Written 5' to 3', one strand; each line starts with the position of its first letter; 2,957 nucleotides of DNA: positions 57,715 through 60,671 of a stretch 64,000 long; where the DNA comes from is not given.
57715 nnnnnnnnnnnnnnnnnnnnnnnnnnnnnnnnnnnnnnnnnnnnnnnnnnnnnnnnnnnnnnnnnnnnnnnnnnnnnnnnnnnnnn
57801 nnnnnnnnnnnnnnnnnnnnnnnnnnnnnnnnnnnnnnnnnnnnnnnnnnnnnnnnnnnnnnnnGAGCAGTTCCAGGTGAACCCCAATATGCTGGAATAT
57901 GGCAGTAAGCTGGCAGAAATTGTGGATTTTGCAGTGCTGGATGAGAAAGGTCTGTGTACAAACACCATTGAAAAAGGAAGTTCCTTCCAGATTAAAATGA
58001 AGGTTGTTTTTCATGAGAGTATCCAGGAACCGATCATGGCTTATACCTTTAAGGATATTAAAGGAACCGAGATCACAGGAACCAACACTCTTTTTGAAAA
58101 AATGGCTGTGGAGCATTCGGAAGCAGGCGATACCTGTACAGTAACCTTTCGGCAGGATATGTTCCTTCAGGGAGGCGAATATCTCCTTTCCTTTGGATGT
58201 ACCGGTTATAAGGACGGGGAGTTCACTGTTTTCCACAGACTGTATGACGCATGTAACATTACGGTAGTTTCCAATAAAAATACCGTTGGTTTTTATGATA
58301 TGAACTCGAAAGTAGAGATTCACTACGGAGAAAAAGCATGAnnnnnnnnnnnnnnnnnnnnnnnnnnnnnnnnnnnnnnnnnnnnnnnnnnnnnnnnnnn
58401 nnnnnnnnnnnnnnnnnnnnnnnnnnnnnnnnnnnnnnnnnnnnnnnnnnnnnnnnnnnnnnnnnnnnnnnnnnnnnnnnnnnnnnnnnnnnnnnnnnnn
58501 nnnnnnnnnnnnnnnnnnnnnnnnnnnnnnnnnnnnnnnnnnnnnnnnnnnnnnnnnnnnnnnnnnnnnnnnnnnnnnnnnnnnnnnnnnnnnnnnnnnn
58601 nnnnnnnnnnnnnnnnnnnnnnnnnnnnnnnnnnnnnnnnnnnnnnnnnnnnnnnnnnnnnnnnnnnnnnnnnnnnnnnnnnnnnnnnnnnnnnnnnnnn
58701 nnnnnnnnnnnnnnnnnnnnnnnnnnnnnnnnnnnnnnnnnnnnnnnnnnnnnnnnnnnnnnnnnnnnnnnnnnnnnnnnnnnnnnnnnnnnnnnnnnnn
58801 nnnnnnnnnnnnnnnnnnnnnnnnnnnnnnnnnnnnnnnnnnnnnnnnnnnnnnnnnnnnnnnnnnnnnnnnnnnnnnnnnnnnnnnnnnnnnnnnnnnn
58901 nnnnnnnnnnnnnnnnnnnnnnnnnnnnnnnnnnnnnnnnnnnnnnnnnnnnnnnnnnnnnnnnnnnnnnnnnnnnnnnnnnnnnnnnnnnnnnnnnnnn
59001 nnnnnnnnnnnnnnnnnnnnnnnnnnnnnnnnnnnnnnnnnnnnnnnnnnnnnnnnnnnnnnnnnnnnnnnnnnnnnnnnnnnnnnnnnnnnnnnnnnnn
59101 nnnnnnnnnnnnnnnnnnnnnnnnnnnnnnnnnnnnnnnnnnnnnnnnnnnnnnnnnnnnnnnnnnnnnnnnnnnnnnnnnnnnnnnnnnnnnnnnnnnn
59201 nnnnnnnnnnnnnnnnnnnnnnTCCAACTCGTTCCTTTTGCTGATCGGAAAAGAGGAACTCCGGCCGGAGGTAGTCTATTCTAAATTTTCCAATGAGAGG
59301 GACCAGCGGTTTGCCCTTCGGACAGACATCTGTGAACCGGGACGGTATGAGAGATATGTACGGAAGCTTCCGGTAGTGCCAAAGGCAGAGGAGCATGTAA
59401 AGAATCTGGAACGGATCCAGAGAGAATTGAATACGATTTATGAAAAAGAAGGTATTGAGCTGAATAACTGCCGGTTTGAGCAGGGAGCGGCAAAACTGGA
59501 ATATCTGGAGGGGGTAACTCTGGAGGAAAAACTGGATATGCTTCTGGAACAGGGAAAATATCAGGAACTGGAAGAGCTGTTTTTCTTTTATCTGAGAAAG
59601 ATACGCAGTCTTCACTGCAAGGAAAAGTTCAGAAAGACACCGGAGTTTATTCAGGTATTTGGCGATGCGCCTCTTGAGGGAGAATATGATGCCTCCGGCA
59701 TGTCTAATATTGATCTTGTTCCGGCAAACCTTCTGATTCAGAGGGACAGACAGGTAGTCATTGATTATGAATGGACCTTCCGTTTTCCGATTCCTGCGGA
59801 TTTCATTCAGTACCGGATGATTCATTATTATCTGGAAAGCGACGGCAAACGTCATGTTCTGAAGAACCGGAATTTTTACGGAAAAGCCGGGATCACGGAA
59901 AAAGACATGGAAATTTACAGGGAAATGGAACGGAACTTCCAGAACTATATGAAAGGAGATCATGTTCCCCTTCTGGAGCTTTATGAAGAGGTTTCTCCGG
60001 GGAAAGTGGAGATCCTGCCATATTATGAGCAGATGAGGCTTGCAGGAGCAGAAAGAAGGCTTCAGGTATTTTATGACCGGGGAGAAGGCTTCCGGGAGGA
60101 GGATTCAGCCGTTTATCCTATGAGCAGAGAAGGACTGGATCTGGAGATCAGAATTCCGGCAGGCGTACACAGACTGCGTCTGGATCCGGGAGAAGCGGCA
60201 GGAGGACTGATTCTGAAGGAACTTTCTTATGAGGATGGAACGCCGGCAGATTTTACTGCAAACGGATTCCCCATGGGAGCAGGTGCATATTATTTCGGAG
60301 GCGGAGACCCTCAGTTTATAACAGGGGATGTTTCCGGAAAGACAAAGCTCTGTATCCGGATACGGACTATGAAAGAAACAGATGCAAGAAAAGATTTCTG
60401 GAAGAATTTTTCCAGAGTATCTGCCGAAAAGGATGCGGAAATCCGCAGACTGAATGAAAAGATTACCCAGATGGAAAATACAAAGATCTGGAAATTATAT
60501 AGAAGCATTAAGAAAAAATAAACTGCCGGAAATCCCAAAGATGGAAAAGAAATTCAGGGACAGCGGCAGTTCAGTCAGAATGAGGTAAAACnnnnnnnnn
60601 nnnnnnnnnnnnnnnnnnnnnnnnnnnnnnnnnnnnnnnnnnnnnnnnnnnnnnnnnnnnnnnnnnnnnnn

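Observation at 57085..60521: WbdD-like methyl/phospho chain-capping protein paired with a Wzt carrying a C-terminal domain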

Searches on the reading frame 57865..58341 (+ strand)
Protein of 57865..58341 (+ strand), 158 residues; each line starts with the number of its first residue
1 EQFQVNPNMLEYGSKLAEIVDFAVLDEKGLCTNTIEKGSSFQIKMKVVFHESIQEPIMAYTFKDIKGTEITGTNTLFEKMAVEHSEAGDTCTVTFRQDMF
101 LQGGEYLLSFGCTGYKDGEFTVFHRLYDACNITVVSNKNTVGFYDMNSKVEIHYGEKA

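Call 48: search_solved_structures(query=window:57865-58341:+, max_evalue=1, show_alignments=2)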
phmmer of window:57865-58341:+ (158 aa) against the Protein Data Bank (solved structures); distinct sequences matched with E-value up to 1: 7.
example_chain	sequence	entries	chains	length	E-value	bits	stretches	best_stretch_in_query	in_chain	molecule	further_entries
2r5o_A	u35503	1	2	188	2.8e-06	30.5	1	7-149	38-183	Putative ATP binding component of ABC-transporter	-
8dky_A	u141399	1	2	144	8.6e-05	25.7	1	22-136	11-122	ABC transporter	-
7k2t_A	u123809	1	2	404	0.00012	25.2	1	12-136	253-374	ABC transporter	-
8dku_A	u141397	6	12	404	0.00012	25.2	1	12-136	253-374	ABC transporter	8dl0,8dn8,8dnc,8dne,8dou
6o14_A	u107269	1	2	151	0.00014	25.1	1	25-136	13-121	ABC transporter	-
4fzo_A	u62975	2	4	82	0.64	13.2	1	87-121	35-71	uranyl binding protein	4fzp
2pmr_A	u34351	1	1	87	0.98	12.6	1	86-123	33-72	Uncharacterized protein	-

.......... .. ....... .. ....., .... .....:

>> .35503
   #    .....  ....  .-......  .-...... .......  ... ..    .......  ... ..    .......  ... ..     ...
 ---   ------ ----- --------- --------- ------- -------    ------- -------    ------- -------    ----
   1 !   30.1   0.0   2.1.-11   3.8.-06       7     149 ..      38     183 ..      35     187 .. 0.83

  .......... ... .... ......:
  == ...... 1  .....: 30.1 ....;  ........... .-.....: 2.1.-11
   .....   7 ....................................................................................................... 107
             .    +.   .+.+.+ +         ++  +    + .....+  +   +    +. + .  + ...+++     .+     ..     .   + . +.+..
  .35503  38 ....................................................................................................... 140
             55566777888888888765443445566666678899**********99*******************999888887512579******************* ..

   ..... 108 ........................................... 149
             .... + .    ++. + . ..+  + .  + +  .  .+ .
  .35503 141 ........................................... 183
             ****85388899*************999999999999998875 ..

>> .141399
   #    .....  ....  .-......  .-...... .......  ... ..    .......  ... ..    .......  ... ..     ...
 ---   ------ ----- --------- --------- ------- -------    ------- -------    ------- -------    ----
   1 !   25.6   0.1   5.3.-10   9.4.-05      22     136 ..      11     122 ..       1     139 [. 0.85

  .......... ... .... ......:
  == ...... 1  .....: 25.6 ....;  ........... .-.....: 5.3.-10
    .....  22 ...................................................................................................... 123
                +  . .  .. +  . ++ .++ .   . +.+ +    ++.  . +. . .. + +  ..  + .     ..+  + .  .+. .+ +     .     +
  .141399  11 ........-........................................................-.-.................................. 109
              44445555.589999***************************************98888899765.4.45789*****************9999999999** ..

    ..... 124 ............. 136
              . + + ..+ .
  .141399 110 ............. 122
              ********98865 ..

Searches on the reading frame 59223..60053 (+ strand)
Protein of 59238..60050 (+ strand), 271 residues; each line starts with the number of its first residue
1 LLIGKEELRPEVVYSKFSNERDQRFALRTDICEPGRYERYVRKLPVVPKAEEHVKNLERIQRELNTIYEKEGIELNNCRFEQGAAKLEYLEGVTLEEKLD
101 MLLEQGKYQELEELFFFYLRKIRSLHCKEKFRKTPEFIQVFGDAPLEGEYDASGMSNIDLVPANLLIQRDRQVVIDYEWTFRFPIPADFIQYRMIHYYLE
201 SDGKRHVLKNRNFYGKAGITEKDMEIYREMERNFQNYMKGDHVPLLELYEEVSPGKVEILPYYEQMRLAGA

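Call 11: search_protein_families(library=pfam, proteins=[window:59238-60050:+], max_evalue=10)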
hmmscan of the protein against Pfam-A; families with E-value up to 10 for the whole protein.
window:59238-60050:+ (271 aa): 0 families

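Call 42: predict_structure(alignment_id=A2)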
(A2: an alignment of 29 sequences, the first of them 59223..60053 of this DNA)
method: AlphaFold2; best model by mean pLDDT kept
length: 277 residues; sequences in the alignment: 29
mean_pLDDT: 87.5   pTM: 0.82
mean pLDDT of the five models: 87.5, 87.0, 86.5, 86.2, 85.4
residues with pLDDT >= 90: 198; 70-90: 35; 50-70: 33; < 50: 11
segments of 3 or more residues with pLDDT < 50: 1-5, 257-259
pLDDT, mean of each block of 10 residues (from residue 1): 45 71 84 89 89 94 96 95 95 96 98 98 97 95 96 91 95 95 95 97 91 93 96 96 78 53 62 64
secondary structure, 60 per line:
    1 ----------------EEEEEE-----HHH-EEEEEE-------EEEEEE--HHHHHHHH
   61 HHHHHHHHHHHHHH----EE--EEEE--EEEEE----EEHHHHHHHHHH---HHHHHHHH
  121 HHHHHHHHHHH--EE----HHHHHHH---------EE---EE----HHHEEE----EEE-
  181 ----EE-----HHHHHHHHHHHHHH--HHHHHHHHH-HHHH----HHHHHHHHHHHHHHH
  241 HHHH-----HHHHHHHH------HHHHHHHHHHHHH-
elements in order: E17-22 E32-37 E45-50 H53-74 E83-86 E89-93 H100-109 H113-131 H140-146 E170-172 E177-179 H192-205 H208-216 H218-221 H226-244 H250-257 H264-276

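Call 45: fold_search(model_id=the predicted structure, library=pdb)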
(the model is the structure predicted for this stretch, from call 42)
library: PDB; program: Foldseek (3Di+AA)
matches with E <= 10: 1496; with E <= 0.001: 130
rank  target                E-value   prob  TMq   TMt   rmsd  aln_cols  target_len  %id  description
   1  5uxb_A                6.7e-06  1.00  0.39  0.37  13.8       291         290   12  Crystal structure of macrolide 2'-phosphotransferase MphH from Brachybacterium faecium, apoenzyme (released 2017-07-26)
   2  5uxb_B                1.1e-05  1.00  0.35  0.33  13.5       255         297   12  Crystal structure of macrolide 2'-phosphotransferase MphH from Brachybacterium faecium, apoenzyme (released 2017-07-26)
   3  7w15_B                1.2e-05  1.00  0.40  0.39   7.8       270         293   14  Crystal Structure of MPH-E in complex with GTP and Erythromycin (released 2023-04-26)
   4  7w15_A                1.6e-05  1.00  0.38  0.37  13.0       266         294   13  Crystal Structure of MPH-E in complex with GTP and Erythromycin (released 2023-04-26)
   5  5uxd_B                2.0e-05  1.00  0.41  0.39  13.5       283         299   12  Crystal structure of macrolide 2'-phosphotransferase MphH from Brachybacterium faecium in complex with azithromycin (released 2017-08-23)
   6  5uxd_A                2.1e-05  1.00  0.36  0.34  13.4       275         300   12  Crystal structure of macrolide 2'-phosphotransferase MphH from Brachybacterium faecium in complex with azithromycin (released 2017-08-23)
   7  1zth_D                3.3e-05  1.00  0.34  0.37   8.2       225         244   14  Crystal Structure of A.fulgidus Rio1 serine protein kinase bound to ADP and Manganese ion (released 2005-07-19)
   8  5uxc                  3.3e-05  1.00  0.37  0.35  13.6       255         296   12  Crystal structure of macrolide 2'-phosphotransferase MphH from Brachybacterium faecium in complex with GDP (released 2017-08-16)
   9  7w1a_B                3.5e-05  1.00  0.37  0.36  14.8       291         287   12  Crystal Structure of MPH-E in complex with GMP and Azithromycin (released 2023-04-26)
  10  7w19_A                4.4e-05  1.00  0.41  0.40   9.1       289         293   12  Crystal Structure of Acinetobacter baumannii MPH-E (released 2022-12-07)
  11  4fex_C                4.6e-05  1.00  0.50  0.52   8.3       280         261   11  Crystal structure of the aminoglycoside phosphotransferase APH(3')-Ia, with substrate kanamycin and small molecule inh (released 2012-06-20)
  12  4gkh_G                5.8e-05  1.00  0.47  0.49  12.8       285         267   12  Crystal structure of the aminoglycoside phosphotransferase APH(3')-Ia, with substrate kanamycin and small molecule inh (released 2012-09-05)
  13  4otp                  5.8e-05  1.00  0.38  0.44  10.2       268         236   12  Crystal structure of the catalytic domain of the human RioK1 atypical protein kinase in complex with ADP/Mg2+ (released 2014-07-02)
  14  2bkk_A                6.1e-05  1.00  0.47  0.52   7.5       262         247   14  Crystal structure of Aminoglycoside Phosphotransferase APH(3')-IIIa in complex with the inhibitor AR_3a (released 2005-08-09)
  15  5igh                  6.1e-05  1.00  0.40  0.38  13.8       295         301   12  Macrolide 2'-phosphotransferase type I (released 2017-04-26)
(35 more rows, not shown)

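Call 50: find_related_loci(query=A2, collection=genome_contigs, flank=6000)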
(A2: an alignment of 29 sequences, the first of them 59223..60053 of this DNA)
Query A2 (277 aa) in genome_contigs; peptide patterns used: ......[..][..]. (x = any residue, [..] = any of these).
483 stretches matched a pattern; 466 encode a relative of the query (tblastn E <= 1e-3); the best 80 are kept; 80 distinct loci.
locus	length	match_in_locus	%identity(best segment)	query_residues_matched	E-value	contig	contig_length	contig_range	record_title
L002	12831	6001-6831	96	1-277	0e+0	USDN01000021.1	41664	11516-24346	uncultured Blautia sp. isolate UMGS1622 genome assembly, contig: NODE_779_length_41664_cov_7.928285, whole genome shotgu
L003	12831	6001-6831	96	1-277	2e-180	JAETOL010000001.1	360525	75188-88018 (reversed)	MAG: Lachnospiraceae bacterium isolate S14_Bin1 scaffold_76_3, whole genome shotgun sequence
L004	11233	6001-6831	96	1-277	1e-179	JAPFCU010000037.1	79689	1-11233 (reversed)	MAG: Blautia sp. isolate bin_15_DannyCat k141_119865, whole genome shotgun sequence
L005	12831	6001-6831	95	1-277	4e-179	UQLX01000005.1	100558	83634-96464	uncultured Blautia sp. isolate UMGS412 genome assembly, contig: NODE_36_length_100558_cov_27.5328, whole genome shotgun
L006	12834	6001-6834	78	1-277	8e-147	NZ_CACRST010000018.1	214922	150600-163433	Blautia glucerasea isolate BgluceraseaLFYP119, whole genome shotgun sequence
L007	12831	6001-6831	73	1-277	1e-136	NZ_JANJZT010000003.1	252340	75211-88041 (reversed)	Blautia caecimuris strain DSM 29492 NODE_3_length_252340_cov_76.020570, whole genome shotgun sequence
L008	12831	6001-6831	73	1-277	6e-135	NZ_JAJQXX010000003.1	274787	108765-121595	Blautia sp. XA-2221 Contig_3_chromosome, whole genome shotgun sequence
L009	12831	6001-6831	67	1-277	2e-126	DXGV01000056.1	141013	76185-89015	MAG TPA_asm: Candidatus Blautia intestinavium isolate CHK186-553 CHK186__C304735_L141013_SAMEA5754830, whole genome shot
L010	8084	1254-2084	66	1-277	2e-124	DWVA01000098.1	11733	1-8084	MAG TPA_asm: Candidatus Blautia intestinipullorum isolate ChiW16-4312 ChiW16__C34312_L11733_SAMN06858640, whole genome s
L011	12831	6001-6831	66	1-277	3e-121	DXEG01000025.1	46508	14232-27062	MAG TPA_asm: Candidatus Blautia faecipullorum isolate ChiSxjej6B18-2004 ChiSxjej6B18M5__C76118_L46508_SAMN08009924, whol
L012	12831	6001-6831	65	1-277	2e-120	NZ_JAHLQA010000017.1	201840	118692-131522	Blautia sp. MSJ-19 M-19_ctg00004, whole genome shotgun sequence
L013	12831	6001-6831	63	1-277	3e-119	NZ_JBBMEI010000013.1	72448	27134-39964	Blautia intestinihominis strain CLA-AA-H95 CLAAAH95_contig_13_length_72448, whole genome shotgun sequence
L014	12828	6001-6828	64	1-277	6e-119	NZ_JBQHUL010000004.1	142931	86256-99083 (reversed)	Blautia sp. HCP28S3_G10 contig00004, whole genome shotgun sequence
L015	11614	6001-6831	64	1-277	4e-118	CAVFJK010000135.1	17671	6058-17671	Ruminococcus bicirculans (ex Wegman et al. 2014) isolate H07615-L1_cleanbin_000065 genome assembly, contig: Spades_H0761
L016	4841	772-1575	66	1-268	2e-118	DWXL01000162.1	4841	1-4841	MAG TPA_asm: Candidatus Blautia excrementigallinarum isolate ChiSjej6B24-370 ChiSjej6B24M5__C75376_L4841_SAMN08009954, w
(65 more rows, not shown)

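Call 52: search_protein_representatives(alignment_id=A2)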
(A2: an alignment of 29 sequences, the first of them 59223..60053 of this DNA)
Query: 29 sequences, 277 profile positions. Proteins with E-value up to 0.001 (for the whole library): 2927; up to 1e-10: 2360; up to 1e-30: 1141. The best 150 are listed.
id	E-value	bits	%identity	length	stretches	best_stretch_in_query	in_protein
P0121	4.7e-120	416.5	-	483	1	1-275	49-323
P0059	1.1e-113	395.6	-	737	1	1-276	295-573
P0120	8.3e-96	337.0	-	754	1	1-275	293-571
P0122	1.8e-95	335.9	-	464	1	16-274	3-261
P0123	3.1e-91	322.0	-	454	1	16-275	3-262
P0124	5.9e-91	321.1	-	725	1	1-273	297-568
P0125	7.0e-90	317.5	-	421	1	16-266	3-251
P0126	2.1e-89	316.0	-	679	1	2-270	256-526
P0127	1.3e-88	313.3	-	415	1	15-266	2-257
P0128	3.2e-88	312.1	-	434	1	15-275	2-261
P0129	5.5e-88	311.3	-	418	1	16-271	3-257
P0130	1.1e-86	307.0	-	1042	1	16-273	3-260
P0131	1.7e-86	306.4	-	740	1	1-272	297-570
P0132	1.7e-85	303.1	-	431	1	16-272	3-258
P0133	2.6e-85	302.5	-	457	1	14-274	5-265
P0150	3.4e-80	285.8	-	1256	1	1-274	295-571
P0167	3.7e-78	279.1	-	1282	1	16-272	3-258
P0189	3.4e-75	269.3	-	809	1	17-273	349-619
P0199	1.1e-73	264.4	-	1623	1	16-272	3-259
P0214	9.3e-72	258.1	-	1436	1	15-254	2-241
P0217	1.9e-71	257.0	-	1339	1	1-272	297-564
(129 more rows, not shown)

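Call 54: search_protein_families(library=pfam, proteins=[P0122, P0130, P0150, P0167, P0199, P0217, P0189, P0214], max_evalue=0.0001)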
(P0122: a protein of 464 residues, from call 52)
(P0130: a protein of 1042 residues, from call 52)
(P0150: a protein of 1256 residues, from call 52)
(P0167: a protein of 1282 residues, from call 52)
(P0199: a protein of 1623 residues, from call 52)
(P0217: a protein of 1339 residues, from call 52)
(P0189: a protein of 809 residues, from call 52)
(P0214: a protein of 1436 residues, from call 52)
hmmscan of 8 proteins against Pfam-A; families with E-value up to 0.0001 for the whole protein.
P0122 (464 aa): 0 families

P0130 (1042 aa): 3 families
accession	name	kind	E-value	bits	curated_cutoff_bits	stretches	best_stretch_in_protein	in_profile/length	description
PF00535.33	Glycos_transf_2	-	3e-47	161.1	23.3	2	508-675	1-167/168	Glycosyl transferase family 2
PF13641.12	Glyco_tranf_2_3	-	1.2e-22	81.6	27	2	507-724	3-223/230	Glycosyltransferase like family 2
PF10111.15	Glyco_tranf_2_2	-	5.8e-16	59.2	27.3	2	508-708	1-213/276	Glycosyltransferase like family 2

P0150 (1256 aa): 10 families
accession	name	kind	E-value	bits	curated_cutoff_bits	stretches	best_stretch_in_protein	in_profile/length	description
PF00535.33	Glycos_transf_2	-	2.2e-24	86.7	23.3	1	982-1162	1-168/168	Glycosyl transferase family 2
PF13641.12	Glyco_tranf_2_3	-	2.3e-11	44.6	27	1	979-1203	1-216/230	Glycosyltransferase like family 2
PF00398.26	RrnaAD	-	4e-08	33.1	24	1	63-124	21-82/263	Ribosomal RNA adenine dimethylase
PF05401.17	NodS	-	3.8e-07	30.6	24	1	73-182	44-147/201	Nodulation protein S (NodS)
PF10111.15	Glyco_tranf_2_2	-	5.8e-07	29.7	27.3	1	983-1196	2-213/276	Glycosyltransferase like family 2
PF01135.25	PCMT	-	1.7e-05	25.1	20.3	1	36-110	38-110/210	Protein-L-isoaspartate(D-aspartate) O-methyltransferase (PCMT)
PF13649.12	Methyltransf_25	-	2.1e-05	25.6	27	0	76-148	1-75/97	Methyltransferase domain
PF13847.12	Methyltransf_31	-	3.2e-05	24.1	27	0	70-183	1-113/145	Methyltransferase domain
PF13632.12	Glyco_trans_2_3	-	6e-05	23.4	27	0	1148-1208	74-131/198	Glycosyl transferase family group 2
PF08242.18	Methyltransf_12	-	9e-05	23.6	30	0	77-175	1-96/98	Methyltransferase domain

P0167 (1282 aa): 5 families
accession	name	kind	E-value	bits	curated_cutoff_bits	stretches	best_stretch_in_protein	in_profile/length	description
PF00535.33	Glycos_transf_2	-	8.8e-43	146.6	23.3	2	745-904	1-167/168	Glycosyl transferase family 2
PF13641.12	Glyco_tranf_2_3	-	7.6e-17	62.5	27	2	997-1221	1-216/230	Glycosyltransferase like family 2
PF10111.15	Glyco_tranf_2_2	-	9.1e-11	42.2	27.3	1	1019-1206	19-206/276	Glycosyltransferase like family 2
PF13632.12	Glyco_trans_2_3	-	3.4e-08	34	27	0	1124-1234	31-129/198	Glycosyl transferase family group 2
PF13712.12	Glyco_tranf_2_5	-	1.2e-05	25.5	27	1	1031-1208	3-179/210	Glycosyltransferase like family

P0199 (1623 aa): 4 families
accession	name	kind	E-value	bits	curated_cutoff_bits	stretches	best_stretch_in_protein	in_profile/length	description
PF00534.26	Glycos_transf_1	-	7.2e-23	81.4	26.4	2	1440-1599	10-171/172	Glycosyl transferases group 1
PF13692.12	Glyco_trans_1_4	-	3.9e-18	66.5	27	2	1449-1586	4-142/142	Glycosyl transferases group 1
PF00535.33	Glycos_transf_2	-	3.9e-15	56.6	23.3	1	650-751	2-105/168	Glycosyl transferase family 2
PF13524.12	Glyco_trans_1_2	-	3.7e-07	30.6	25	1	1481-1605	17-133/144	Glycosyl transferase-like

P0217 (1339 aa): 10 families
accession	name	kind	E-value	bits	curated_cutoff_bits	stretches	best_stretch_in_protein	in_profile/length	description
PF00535.33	Glycos_transf_2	-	4.1e-45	154.2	23.3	2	808-923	1-113/168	Glycosyl transferase family 2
PF13641.12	Glyco_tranf_2_3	-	1e-18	68.6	27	1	1064-1289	1-216/230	Glycosyltransferase like family 2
PF13489.12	Methyltransf_23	-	2.3e-11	44.1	27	1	63-235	9-161/164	Methyltransferase domain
PF13649.12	Methyltransf_25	-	1.8e-08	35.4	27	1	79-177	1-97/97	Methyltransferase domain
PF08242.18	Methyltransf_12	-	9.6e-08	33.1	30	1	80-179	1-98/98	Methyltransferase domain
PF08241.18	Methyltransf_11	-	4.5e-07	30.8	21.2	1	80-181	1-95/95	Methyltransferase domain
PF13847.12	Methyltransf_31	-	1.5e-06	28.4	27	1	73-231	1-144/145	Methyltransferase domain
PF13712.12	Glyco_tranf_2_5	-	2.3e-06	27.9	27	1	1100-1304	6-208/210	Glycosyltransferase like family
PF00398.26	RrnaAD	-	6.4e-06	25.9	24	1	64-128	19-83/263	Ribosomal RNA adenine dimethylase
PF13632.12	Glyco_trans_2_3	-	8.1e-06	26.2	27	0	1200-1294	40-131/198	Glycosyl transferase family group 2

P0189 (809 aa): 4 families
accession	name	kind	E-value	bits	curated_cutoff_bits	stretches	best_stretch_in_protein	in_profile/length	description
PF08242.18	Methyltransf_12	-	5.2e-09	37.2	30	1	76-176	1-98/98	Methyltransferase domain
PF13649.12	Methyltransf_25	-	8.6e-07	30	27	1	75-174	1-97/97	Methyltransferase domain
PF13489.12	Methyltransf_23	-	8.6e-07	29.3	27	1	57-229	7-158/164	Methyltransferase domain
PF08241.18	Methyltransf_11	-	1.3e-06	29.4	21.2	1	76-177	1-94/95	Methyltransferase domain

P0214 (1436 aa): 1 family
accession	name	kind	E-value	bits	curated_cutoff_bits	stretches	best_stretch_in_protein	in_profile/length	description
PF05045.17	RgpF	-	1.1e-50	173.2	25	1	573-811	259-503/503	Rhamnan synthesis protein F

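Call 71: search_solved_structures(query=A2, max_evalue=10, show_alignments=2)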
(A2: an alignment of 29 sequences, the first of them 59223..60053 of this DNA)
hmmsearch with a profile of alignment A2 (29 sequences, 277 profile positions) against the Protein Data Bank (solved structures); distinct sequences matched with E-value up to 10: 3.
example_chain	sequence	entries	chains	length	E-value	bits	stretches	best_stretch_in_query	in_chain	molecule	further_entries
9sda_n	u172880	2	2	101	0.28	13.7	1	9-85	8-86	Small ribosomal subunit protein uS14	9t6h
5f3w_B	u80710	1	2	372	0.74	12.3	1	65-137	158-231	DNA double-strand break repair Rad50 ATPase,DNA double-strand break repair Rad50 ATPase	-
2ifu_A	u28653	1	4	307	1.6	11.3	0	58-129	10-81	gamma-snap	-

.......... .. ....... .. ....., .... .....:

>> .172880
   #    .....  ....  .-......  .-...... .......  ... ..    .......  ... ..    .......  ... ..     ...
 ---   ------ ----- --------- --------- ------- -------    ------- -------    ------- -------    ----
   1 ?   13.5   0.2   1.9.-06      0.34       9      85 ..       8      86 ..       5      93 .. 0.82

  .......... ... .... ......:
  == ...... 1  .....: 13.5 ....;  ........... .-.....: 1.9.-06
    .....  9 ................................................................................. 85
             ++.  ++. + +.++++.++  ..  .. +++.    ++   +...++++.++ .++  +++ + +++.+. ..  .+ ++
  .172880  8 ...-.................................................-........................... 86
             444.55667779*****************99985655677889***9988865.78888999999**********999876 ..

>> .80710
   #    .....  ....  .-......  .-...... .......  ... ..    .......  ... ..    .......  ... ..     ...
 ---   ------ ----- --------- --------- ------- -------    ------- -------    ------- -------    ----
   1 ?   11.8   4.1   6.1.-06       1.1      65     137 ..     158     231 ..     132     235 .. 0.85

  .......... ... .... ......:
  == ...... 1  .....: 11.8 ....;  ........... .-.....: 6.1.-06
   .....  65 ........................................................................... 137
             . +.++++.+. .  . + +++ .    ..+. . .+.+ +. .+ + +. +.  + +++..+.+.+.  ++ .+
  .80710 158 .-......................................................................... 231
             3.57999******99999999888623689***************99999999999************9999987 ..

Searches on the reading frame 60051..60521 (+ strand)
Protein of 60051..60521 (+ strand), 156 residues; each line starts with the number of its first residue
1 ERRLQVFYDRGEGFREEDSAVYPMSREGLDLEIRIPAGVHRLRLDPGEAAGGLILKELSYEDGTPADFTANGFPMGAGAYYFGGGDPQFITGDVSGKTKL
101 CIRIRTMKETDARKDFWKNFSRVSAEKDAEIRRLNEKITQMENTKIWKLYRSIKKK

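Call 11: search_protein_families(library=pfam, proteins=[window:60051-60521:+], max_evalue=10)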
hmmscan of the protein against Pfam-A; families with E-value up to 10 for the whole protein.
window:60051-60521:+ (156 aa): 0 families

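Call 49: search_solved_structures(query=window:60051-60521:+, max_evalue=10)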
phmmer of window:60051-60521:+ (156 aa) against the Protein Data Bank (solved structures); distinct sequences matched with E-value up to 10: 2.
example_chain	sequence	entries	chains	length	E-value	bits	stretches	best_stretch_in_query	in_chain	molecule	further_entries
4bax_A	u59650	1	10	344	1.1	12.4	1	56-94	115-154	GLUTAMINE SYNTHETASE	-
7cpr_A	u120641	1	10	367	1.6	11.9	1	62-94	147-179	Glutamine synthetase 2 cytoplasmic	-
